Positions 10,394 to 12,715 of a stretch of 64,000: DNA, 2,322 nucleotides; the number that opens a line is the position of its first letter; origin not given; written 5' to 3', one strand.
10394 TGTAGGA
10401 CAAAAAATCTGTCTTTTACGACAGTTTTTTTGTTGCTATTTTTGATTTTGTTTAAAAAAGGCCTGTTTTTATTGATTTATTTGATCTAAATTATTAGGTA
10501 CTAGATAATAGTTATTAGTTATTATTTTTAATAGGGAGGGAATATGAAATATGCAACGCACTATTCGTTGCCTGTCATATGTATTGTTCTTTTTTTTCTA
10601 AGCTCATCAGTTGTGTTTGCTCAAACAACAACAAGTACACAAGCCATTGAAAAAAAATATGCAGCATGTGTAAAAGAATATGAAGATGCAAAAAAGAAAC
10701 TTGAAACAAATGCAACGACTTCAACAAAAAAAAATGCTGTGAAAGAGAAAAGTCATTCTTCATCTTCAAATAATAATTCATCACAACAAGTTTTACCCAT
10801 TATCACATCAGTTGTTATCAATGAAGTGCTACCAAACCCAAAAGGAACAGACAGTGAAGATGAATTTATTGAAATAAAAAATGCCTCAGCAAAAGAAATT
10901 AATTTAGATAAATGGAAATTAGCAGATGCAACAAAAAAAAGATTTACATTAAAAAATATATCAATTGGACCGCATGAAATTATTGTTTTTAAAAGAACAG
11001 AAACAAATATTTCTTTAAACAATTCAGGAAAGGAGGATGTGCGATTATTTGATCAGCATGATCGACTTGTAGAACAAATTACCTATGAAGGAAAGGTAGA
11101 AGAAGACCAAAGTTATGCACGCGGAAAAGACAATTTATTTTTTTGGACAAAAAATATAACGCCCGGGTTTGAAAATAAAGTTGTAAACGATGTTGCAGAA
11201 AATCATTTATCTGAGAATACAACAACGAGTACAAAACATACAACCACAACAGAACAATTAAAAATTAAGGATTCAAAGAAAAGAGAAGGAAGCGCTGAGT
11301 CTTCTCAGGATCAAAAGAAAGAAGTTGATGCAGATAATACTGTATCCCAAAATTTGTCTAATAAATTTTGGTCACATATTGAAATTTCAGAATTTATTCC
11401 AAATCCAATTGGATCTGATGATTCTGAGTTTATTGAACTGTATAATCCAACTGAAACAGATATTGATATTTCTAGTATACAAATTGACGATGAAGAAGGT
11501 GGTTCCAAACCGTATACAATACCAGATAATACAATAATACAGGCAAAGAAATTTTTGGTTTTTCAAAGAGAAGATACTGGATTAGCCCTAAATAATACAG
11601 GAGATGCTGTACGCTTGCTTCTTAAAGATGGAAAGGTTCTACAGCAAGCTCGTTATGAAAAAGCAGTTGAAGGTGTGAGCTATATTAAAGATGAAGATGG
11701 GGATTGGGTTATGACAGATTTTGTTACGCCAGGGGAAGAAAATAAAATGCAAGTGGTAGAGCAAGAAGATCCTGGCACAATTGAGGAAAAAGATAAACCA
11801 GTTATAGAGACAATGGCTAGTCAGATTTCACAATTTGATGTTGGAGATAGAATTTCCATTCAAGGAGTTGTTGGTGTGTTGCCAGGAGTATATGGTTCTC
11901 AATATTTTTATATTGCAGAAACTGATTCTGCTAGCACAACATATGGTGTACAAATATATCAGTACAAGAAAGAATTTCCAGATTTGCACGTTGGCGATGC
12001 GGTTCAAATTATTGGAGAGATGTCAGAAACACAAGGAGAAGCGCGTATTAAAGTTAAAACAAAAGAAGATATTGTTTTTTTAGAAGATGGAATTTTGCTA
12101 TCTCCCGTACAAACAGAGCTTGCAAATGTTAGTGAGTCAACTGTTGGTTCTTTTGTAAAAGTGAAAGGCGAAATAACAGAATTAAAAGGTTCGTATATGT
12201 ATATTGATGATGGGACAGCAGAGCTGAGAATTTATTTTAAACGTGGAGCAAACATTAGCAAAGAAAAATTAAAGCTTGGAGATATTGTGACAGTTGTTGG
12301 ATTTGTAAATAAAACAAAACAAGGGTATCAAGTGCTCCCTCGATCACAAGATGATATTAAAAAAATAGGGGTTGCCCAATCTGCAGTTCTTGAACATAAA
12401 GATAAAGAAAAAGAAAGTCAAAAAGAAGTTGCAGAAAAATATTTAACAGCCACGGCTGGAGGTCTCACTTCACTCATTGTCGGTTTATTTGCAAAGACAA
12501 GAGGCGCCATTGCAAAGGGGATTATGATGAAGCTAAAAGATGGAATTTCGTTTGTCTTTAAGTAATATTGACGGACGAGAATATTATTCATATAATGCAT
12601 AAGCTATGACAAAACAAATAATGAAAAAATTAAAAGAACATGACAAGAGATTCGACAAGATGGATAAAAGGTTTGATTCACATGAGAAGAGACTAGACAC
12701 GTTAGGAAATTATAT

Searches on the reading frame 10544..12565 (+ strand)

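Call 13: search_protein_families(library=pfam, proteins=[window:10544-12565:+], max_evalue=0.01)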
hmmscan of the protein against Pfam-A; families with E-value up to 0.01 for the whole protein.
window:10544-12565:+ (673 aa): 3 families
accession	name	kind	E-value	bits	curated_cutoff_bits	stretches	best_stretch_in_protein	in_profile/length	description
PF00932.25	LTD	-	1.1e-34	119.5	34.3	2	89-182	7-108/109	Lamin Tail Domain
PF01336.31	tRNA_anti-codon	-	1.1e-12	48.2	27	1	538-598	1-68/75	OB-fold nucleic acid binding domain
PF13742.12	tRNA_anti_2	-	0.0034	18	27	0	523-589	7-79/95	OB-fold nucleic acid binding domain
